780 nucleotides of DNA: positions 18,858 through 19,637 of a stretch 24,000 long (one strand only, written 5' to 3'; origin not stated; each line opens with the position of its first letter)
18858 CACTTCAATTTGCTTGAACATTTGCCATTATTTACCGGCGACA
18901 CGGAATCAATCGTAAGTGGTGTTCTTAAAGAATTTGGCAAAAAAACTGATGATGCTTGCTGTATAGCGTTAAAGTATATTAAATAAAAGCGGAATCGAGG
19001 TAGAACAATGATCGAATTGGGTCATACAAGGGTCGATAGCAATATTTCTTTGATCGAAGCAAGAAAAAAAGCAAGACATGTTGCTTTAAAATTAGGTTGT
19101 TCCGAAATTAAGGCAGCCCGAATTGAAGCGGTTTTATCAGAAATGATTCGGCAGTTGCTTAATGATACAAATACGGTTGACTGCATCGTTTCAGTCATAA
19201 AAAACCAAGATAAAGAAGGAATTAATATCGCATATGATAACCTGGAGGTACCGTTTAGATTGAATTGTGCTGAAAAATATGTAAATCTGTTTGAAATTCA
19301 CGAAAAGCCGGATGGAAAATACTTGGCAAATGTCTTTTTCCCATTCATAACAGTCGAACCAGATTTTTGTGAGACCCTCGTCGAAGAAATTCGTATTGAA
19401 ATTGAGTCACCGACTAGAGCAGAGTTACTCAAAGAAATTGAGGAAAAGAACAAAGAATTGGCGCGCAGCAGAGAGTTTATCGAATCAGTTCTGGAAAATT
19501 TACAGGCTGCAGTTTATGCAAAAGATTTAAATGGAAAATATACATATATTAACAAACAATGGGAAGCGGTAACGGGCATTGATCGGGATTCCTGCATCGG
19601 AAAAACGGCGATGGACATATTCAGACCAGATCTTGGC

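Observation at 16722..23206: Stressosome cassette (RsbR-RsbS-RsbT-RsbX) without any sigma-B partner switch, fused operonically to a hybrid kinase phosphorelay ending in an HD-GYP c-di-GMP phosphodiesterase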

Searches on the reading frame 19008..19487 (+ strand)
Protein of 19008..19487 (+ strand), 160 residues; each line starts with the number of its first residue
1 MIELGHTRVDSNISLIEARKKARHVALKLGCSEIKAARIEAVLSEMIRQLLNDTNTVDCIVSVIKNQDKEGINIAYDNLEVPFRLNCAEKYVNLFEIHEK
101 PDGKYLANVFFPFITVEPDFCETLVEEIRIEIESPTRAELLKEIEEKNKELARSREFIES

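Call 11: search_protein_families(library=pfam, proteins=[window:19008-19460:+], max_evalue=1)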
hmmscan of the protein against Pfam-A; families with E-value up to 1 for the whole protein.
window:19008-19460:+ (151 aa): 2 families
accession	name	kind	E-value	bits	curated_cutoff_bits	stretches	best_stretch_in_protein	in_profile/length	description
PF01890.21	CbiG_C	-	0.0071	17.3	27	1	30-90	6-67/117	Cobalamin synthesis G C-terminus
PF14601.11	TFX_C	-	0.08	13.4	27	1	48-86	17-55/83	DNA_binding protein, TFX, C-term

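Call 21: find_homologous_proteins(query=window:19008-19487:+, max_evalue=0.001)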
Query window:19008-19487:+: 60 candidates shared short words with the query, none scored E <= 0.001.

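Call 32: search_protein_representatives(protein=window:19008-19469:+)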
Query: 154 residues. Proteins with E-value up to 0.001 (for the whole library): 34; up to 1e-10: 4; up to 1e-30: 1. The best 34 are listed.
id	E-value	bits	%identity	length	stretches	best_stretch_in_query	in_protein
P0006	9.2e-39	148.8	55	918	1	1-154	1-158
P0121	5.9e-20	87.9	34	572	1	1-154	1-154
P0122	7.8e-13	64.8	33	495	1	1-153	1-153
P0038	8.1e-11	58.3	32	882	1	1-154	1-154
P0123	2.9e-10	56.5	32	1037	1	1-154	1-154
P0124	3.9e-10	56.1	28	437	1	1-151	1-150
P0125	3.0e-09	53.2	44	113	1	1-79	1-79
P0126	3.0e-09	53.2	30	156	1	1-152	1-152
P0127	8.1e-09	51.8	34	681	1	12-149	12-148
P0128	7.4e-08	48.7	41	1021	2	3-57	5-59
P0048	1.4e-07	47.8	29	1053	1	1-152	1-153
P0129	3.1e-07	46.7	33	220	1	1-152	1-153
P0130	8.6e-07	45.2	34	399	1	1-152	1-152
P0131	1.3e-06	44.7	27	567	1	1-153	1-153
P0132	1.6e-06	44.4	30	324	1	2-153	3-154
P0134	1.4e-05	41.3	27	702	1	4-153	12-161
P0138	2.6e-05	40.4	28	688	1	1-151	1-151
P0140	4.4e-05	39.7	26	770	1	1-151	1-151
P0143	6.0e-05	39.2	25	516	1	1-151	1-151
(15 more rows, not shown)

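Call 34: search_protein_families(library=pfam, proteins=[P0121, P0122, P0124, P0127, P0130, P0131, P0134, P0138, P0140, P0143], max_evalue=0.0001)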
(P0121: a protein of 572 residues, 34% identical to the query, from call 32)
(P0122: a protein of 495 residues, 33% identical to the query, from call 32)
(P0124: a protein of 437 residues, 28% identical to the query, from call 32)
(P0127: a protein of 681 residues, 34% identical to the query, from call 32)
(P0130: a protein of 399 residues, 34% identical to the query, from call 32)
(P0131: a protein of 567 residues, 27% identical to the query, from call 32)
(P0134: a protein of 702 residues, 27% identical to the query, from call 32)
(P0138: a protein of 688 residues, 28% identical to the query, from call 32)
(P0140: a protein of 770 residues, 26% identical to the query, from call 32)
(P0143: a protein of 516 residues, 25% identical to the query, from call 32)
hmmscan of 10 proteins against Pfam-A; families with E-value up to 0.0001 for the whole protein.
P0121 (572 aa): 4 families
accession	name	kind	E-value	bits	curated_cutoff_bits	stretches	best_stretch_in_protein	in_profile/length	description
PF00211.25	Guanylate_cyc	-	5.2e-41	140.7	21.9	1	316-492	5-178/183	Adenylate and Guanylate cyclase catalytic domain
PF08448.16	PAS_4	-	1.3e-13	51.5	23.1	1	162-270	1-109/110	PAS fold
PF13426.13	PAS_9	-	1.2e-06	29.2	27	1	172-268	7-103/103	PAS domain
PF00989.32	PAS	-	3e-05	24.4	22.6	1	157-266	2-113/113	PAS fold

P0122 (495 aa): 4 families
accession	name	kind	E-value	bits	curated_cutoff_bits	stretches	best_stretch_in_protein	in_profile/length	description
PF00512.31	HisKA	-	8.9e-24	83.8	26.9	1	288-353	1-66/66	His Kinase A (phospho-acceptor) domain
PF02518.31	HATPase_c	-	3.6e-20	72.9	26.4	1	400-493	1-88/111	Histidine kinase-, DNA gyrase B-, and HSP90-like ATPase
PF08448.16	PAS_4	-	2e-11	44.5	23.1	1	162-268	1-108/110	PAS fold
PF00989.32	PAS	-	8.4e-08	32.7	22.6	1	156-265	1-113/113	PAS fold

P0124 (437 aa): 1 family
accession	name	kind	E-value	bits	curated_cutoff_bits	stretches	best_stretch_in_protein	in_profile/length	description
PF00211.25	Guanylate_cyc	-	6e-22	78.6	21.9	1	182-350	7-174/183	Adenylate and Guanylate cyclase catalytic domain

P0127 (681 aa): 3 families
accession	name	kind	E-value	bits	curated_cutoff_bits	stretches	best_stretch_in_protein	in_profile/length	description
PF00072.30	Response_reg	-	4.8e-50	168.8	30.2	2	573-680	1-106/111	Response regulator receiver domain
PF02518.31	HATPase_c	-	3.4e-27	95.5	26.4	1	288-402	1-109/111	Histidine kinase-, DNA gyrase B-, and HSP90-like ATPase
PF00512.31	HisKA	-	6.1e-23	81.1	26.9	1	176-241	1-66/66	His Kinase A (phospho-acceptor) domain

P0130 (399 aa): 2 families
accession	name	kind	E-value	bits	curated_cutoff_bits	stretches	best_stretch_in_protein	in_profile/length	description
PF02518.31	HATPase_c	-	7.4e-34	117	26.4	1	279-389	2-110/111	Histidine kinase-, DNA gyrase B-, and HSP90-like ATPase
PF00512.31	HisKA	-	6.9e-24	84.1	26.9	1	165-232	2-66/66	His Kinase A (phospho-acceptor) domain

P0131 (567 aa): 5 families
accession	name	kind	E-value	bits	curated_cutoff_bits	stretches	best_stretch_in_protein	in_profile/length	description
PF00989.32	PAS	-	8.1e-13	48.8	22.6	1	213-326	2-113/113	PAS fold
PF13426.13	PAS_9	-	1.2e-12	48.4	27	1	223-328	2-103/103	PAS domain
PF02830.23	V4R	-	5.1e-11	42.9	31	1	504-563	3-62/62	V4R domain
PF08448.16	PAS_4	-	1.3e-09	38.7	23.1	1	221-330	4-109/110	PAS fold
PF13188.13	PAS_8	-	5.3e-06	26.6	21.8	1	220-269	9-55/65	PAS domain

P0134 (702 aa): 3 families
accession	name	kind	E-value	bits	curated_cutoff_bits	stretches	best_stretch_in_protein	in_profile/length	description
PF00072.30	Response_reg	-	7.2e-49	165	30.2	2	574-687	1-110/111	Response regulator receiver domain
PF02518.31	HATPase_c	-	3.4e-28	98.7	26.4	1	292-402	2-106/111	Histidine kinase-, DNA gyrase B-, and HSP90-like ATPase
PF00512.31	HisKA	-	5.9e-23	81.1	26.9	1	179-244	1-66/66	His Kinase A (phospho-acceptor) domain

P0138 (688 aa): 7 families
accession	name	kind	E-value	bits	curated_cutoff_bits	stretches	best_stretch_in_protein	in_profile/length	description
PF08447.18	PAS_3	-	2.8e-33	114.5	25.6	2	351-438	2-89/89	PAS fold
PF02518.31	HATPase_c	-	2.6e-24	86.3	26.4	1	569-676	4-110/111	Histidine kinase-, DNA gyrase B-, and HSP90-like ATPase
PF13426.13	PAS_9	-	8.2e-17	61.8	27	2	214-315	3-103/103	PAS domain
PF00512.31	HisKA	-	1.1e-15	57.9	26.9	1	461-523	3-65/66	His Kinase A (phospho-acceptor) domain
PF08448.16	PAS_4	-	5.2e-15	56.1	23.1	2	209-317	2-109/110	PAS fold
PF00989.32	PAS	-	5.1e-11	43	22.6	1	204-312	3-112/113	PAS fold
PF13188.13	PAS_8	-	7.9e-05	22.9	21.8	0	203-264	2-61/65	PAS domain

P0140 (770 aa): 4 families
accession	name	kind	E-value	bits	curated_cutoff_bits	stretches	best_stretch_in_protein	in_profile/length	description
PF02518.31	HATPase_c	-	2.8e-28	99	26.4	1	283-397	1-109/111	Histidine kinase-, DNA gyrase B-, and HSP90-like ATPase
PF00072.30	Response_reg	-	4.1e-28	98.2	30.2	1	426-535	1-108/111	Response regulator receiver domain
PF00512.31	HisKA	-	5.7e-23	81.2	26.9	1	172-236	2-66/66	His Kinase A (phospho-acceptor) domain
PF01627.28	Hpt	-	3.4e-09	37.3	24.6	1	607-666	14-72/84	Hpt domain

P0143 (516 aa): 2 families
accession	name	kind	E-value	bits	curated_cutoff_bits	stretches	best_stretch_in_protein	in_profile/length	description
PF02518.31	HATPase_c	-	1.3e-28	100.1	26.4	1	283-395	1-107/111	Histidine kinase-, DNA gyrase B-, and HSP90-like ATPase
PF00512.31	HisKA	-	2.9e-21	75.7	26.9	1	171-236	1-66/66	His Kinase A (phospho-acceptor) domain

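Call 36: find_encoding_contigs(protein=P0121, flank=6000, max_places=2)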
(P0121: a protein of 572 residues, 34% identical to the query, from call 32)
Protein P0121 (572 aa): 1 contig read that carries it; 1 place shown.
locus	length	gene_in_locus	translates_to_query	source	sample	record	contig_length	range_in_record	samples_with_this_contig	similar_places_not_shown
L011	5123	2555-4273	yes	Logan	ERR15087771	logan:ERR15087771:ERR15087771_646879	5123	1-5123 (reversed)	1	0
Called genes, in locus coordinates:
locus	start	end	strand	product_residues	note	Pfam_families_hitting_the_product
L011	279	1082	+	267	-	PF00989:PAS, PF13188:PAS_8 (weak), PF08448:PAS_4, PF13426:PAS_9, PF01740:STAS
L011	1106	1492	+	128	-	PF01740:STAS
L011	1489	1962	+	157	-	PF13581:HATPase_c_2, PF02518:HATPase_c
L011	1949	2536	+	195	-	PF07228:SpoIIE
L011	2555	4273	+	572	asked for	PF08448:PAS_4, PF13426:PAS_9 (weak), PF00211:Guanylate_cyc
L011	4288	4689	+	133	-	PF01814:Hemerythrin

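Call 37: find_encoding_contigs(protein=P0124, flank=6000, max_places=1)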
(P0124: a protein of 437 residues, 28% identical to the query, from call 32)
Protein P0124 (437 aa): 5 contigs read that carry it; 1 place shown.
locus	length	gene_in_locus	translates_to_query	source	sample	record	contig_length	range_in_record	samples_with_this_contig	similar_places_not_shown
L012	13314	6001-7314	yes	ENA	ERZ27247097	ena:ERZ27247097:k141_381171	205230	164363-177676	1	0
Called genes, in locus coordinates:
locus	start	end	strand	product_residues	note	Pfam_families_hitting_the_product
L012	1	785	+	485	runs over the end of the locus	PF00083:Sugar_tr, PF07690:MFS_1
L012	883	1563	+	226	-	PF13189:Cytidylate_kin2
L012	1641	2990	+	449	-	PF06609:TRI12 (weak), PF00083:Sugar_tr, PF07690:MFS_1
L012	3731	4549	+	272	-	PF00989:PAS, PF13188:PAS_8, PF08448:PAS_4, PF13426:PAS_9, PF01740:STAS, PF13466:STAS_2 (weak)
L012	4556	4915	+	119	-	PF01740:STAS (weak)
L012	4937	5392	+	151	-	PF13581:HATPase_c_2, PF02518:HATPase_c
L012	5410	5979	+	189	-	PF07228:SpoIIE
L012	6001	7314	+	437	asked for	PF00211:Guanylate_cyc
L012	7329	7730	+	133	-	PF01814:Hemerythrin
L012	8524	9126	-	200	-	-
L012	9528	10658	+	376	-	PF25917:BSH_RND, PF25973:BSH_CzcB (weak), PF25954:Beta-barrel_RND_2, PF25967:RND-MFP_C, PF25975:CzcB_C (faint), PF25989:YknX_C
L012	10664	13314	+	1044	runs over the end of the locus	PF00873:ACR_tran, PF03176:MMPL, PF02355:SecD_SecF_C (faint), PF03176:MMPL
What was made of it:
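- N-dom cyclases from metagenomes also sit behind RSTX (calls 36, 37).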

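Call 38: find_encoding_contigs(protein=P0131, flank=6000, max_places=1)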
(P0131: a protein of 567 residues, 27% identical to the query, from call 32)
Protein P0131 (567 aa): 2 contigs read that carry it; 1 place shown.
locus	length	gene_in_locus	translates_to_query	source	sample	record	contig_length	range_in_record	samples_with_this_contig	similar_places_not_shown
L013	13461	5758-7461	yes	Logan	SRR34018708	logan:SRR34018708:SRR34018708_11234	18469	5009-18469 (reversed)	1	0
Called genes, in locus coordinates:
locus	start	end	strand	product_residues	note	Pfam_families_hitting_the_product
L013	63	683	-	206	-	PF24392:Parb-CE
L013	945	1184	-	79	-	PF07610:DUF1573 (faint)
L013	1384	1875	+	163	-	-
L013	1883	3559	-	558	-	PF00535:Glycos_transf_2, PF04138:GtrA_DPMS_TM, PF08242:Methyltransf_12 (weak), PF13649:Methyltransf_25 (weak)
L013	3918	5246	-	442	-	PF01464:SLT, PF01476:LysM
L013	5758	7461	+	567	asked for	PF00989:PAS, PF08448:PAS_4, PF13188:PAS_8 (weak), PF13426:PAS_9, PF02830:V4R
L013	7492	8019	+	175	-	PF02830:V4R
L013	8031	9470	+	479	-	PF00672:HAMP (faint), PF07228:SpoIIE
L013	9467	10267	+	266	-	PF00497:SBP_bac_3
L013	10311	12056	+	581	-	PF00672:HAMP, PF00989:PAS, PF13188:PAS_8 (weak), PF13426:PAS_9, PF08447:PAS_3, PF00989:PAS, PF08448:PAS_4, PF13426:PAS_9, +2 more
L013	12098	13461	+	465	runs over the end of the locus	PF00512:HisKA (weak), PF02518:HATPase_c, PF00072:Response_reg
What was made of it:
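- Tried and rejected: P0131 (N-dom-like, PAS, V4R) is a weak hit outside a stressosome context (call 38).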

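Call 39: find_encoding_contigs(protein=P0130, flank=6000, max_places=1)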
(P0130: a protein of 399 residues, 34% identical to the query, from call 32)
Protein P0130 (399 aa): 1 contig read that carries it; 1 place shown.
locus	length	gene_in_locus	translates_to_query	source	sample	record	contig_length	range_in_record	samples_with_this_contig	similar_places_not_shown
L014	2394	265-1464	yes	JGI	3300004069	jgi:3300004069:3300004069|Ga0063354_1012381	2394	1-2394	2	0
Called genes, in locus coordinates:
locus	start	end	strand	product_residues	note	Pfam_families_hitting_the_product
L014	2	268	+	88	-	?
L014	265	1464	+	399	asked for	PF00512:HisKA, PF02518:HATPase_c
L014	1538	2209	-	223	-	PF00027:cNMP_binding, PF13545:HTH_Crp_2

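Call 41: find_homologous_proteins(query=A1, max_evalue=0.001)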
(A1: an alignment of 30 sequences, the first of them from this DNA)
Query A1 (30 sequences): 1526 candidates shared short words with the query, none scored E <= 0.001.
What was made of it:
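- Tried and rejected: The word-indexed protein search found nothing with N-dom alone (call 21) or with the N-dom profile (call 41).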

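Call 44: predict_structure(alignment_id=A1)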
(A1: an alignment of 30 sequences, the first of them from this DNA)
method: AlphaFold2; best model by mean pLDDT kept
length: 158 residues; sequences in the alignment: 30
mean_pLDDT: 86.4   pTM: 0.76
mean pLDDT of the five models: 86.4, 85.9, 85.5, 83.3, 83.1
residues with pLDDT >= 90: 69; 70-90: 81; 50-70: 8; < 50: 0
segments of 3 or more residues with pLDDT < 50: none
pLDDT, mean of each block of 10 residues (from residue 1): 90 90 90 91 90 86 89 92 78 90 94 75 87 80 84 75
secondary structure, 60 per line:
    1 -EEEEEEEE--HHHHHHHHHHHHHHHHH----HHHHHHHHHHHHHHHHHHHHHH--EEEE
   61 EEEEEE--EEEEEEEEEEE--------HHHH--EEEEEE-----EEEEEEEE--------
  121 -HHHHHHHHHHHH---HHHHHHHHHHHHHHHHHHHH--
elements in order: E2-9 H12-28 H33-54 E57-66 E69-79 H88-91 E94-99 E105-112 H122-133 H137-156
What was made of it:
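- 19008..19412 (+): Kinase N-terminal domain ('N-dom', aa 1-135): an RsbT-derived pseudokinase and the proposed stressosome-coupling domain. The AF2 model has pLDDT 86 and pTM 0.76 (call 44).
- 19416..19475 (+): Conserved linker helix (aa 137-156, consensus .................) joining N-dom to the PAS and DHp domains. Helix 137-156 in the model (call 44).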

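Call 49: fold_search(model_id=the predicted structure, library=pdb)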
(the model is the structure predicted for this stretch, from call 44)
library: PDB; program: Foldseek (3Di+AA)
matches with E <= 10: 738; with E <= 0.001: 3
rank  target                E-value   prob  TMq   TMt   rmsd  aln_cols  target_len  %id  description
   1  1l0o_A                4.1e-04  1.00  0.51  0.57   4.3       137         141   12  Crystal Structure of the Bacillus stearothermophilus Anti-Sigma Factor SpoIIAB with the Sporulation Sigma Factor Sigma (released 2002-04-03)
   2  1tid_C                4.7e-04  1.00  0.49  0.57   4.2       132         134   13  Crystal Structures of the ADP and ATP bound forms of the Bacillus Anti-sigma factor SpoIIAB in complex with the Anti-a (released 2004-06-15)
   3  6m37_C                5.6e-04  1.00  0.49  0.64   4.4       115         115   13  The crystal structure of B. subtilis RsbV/RsbW complex in the hexagonal crystal form (released 2020-07-15)
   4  1th8_A                1.0e-03  1.00  0.51  0.59   4.1       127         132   12  Crystal Structures of the ADP and ATP bound forms of the Bacillus Anti-sigma factor SpoIIAB in complex with the Anti-a (released 2004-06-15)
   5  1til_E                1.5e-03  1.00  0.51  0.57   4.2       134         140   11  Crystal Structures of the ADP and ATP bound forms of the Bacillus Anti-sigma factor SpoIIAB in complex with the Anti-a (released 2004-06-15)
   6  6m37_A                1.6e-03  1.00  0.48  0.63   4.3       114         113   10  The crystal structure of B. subtilis RsbV/RsbW complex in the hexagonal crystal form (released 2020-07-15)
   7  1tid_A                1.8e-03  1.00  0.49  0.56   4.2       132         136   13  Crystal Structures of the ADP and ATP bound forms of the Bacillus Anti-sigma factor SpoIIAB in complex with the Anti-a (released 2004-06-15)
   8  6m36_C                2.8e-03  1.00  0.50  0.73   3.1       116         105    9  The crystal structure of B. subtilis RsbV/RsbW complex in the monoclinic crystal form (released 2020-07-15)
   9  6m36_G                4.1e-03  1.00  0.53  0.77   3.7       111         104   10  The crystal structure of B. subtilis RsbV/RsbW complex in the monoclinic crystal form (released 2020-07-15)
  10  6m36_A                5.2e-03  1.00  0.51  0.75   3.8       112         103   12  The crystal structure of B. subtilis RsbV/RsbW complex in the monoclinic crystal form (released 2020-07-15)
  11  8ih8_D                9.1e-03  1.00  0.53  0.62   3.5       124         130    9  anti-sigmaF factor and Anti-sigmaF factor antagonist complex(usfx-RsfB) (released 2024-02-28)
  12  6m36_O                9.7e-03  1.00  0.46  0.69   4.2       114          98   10  The crystal structure of B. subtilis RsbV/RsbW complex in the monoclinic crystal form (released 2020-07-15)
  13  6m36_E                1.1e-02  1.00  0.51  0.78   4.1       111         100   11  The crystal structure of B. subtilis RsbV/RsbW complex in the monoclinic crystal form (released 2020-07-15)
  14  8jzt_D                1.2e-02  1.00  0.48  0.57   4.3       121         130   11  The sigF and anti-sigma factor complex (released 2024-10-16)
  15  6m36_I                1.4e-02  1.00  0.52  0.77   3.3       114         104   10  The crystal structure of B. subtilis RsbV/RsbW complex in the monoclinic crystal form (released 2020-07-15)
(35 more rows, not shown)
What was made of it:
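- On RsbU_N-coupled stressosome outputs (RsbU, MtG, proteobacterial NreB-like kinases): The model is an alpha/beta GHKL-like fold (calls 44, 49).
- Foldseek top 17 hits are SpoIIAB, RsbW or UsfX (call 49).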

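Call 63: search_solved_structures(query=A1, max_evalue=10)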
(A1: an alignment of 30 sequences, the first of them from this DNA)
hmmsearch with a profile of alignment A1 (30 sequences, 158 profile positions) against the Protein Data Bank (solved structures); distinct sequences matched with E-value up to 10: 13.
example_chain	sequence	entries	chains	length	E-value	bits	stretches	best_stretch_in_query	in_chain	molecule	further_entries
9jwg_A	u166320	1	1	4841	0.11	15.9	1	20-144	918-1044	Ring finger protein 213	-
9jw1_A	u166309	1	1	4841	0.11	15.9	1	20-144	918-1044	Ring finger protein 213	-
9g08_A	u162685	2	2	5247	0.12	15.7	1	20-144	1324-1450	E3 ubiquitin-protein ligase RNF213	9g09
8s24_A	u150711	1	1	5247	0.12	15.7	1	20-144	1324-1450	E3 ubiquitin-protein ligase RNF213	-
5o60_a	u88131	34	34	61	0.13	15.6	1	6-36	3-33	50S ribosomal protein L30 | Large ribosomal subunit protein uL30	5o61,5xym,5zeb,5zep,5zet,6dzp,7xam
6dzi_a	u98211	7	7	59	0.16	15.3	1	6-36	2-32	50S ribosomal protein L30 | Large ribosomal subunit protein uL30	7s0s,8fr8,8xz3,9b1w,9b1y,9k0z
5mu7_B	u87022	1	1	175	0.16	15.3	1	108-155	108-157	Coatomer subunit delta-like protein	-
2hv8_D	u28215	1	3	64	0.18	15.1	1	119-148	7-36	Rab11 family-interacting protein 3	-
4uj3_C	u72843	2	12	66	0.18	15.1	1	119-148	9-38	RAB11 FAMILY-INTERACTING PROTEIN 3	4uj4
4r80_A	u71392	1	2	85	0.19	15.1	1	47-95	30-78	OR486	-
5v7q_Z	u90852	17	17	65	0.36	14.2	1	6-36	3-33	50S ribosomal protein L30 | Large ribosomal subunit protein uL30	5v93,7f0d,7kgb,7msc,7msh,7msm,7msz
1wy6_A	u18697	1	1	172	0.44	13.9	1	44-150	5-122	hypothetical protein ST1625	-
3psq_A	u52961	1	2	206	1.3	12.4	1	93-148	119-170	Hypothetical exported protein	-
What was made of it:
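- Tried and rejected: A profile search of PDB sequences gave only noise (call 63).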

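Call 64: search_dna_similar(query=window:19008-19481:+, collection=plasmids, mode=protein, max_evalue=0.001, max_rows=20)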
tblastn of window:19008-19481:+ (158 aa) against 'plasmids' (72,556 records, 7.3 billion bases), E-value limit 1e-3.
No match.
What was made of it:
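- Tried and rejected: A tblastn of N-dom against plasmids found nothing (call 64).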

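Call 76: search_protein_families(library=ncbifam, proteins=[window:19008-19430:+], max_evalue=1)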
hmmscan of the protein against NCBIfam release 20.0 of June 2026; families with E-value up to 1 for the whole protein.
window:19008-19430:+ (141 aa): 2 families
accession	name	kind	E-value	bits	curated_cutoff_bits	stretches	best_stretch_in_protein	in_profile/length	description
TIGR00721.1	tfx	subfamily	0.027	14.4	60.25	1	11-83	36-103/137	Tfx family DNA-binding protein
NF003055.0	PRK03975.1-2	equivalog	0.095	12.5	122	1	11-91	39-115/140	putative transcriptional regulator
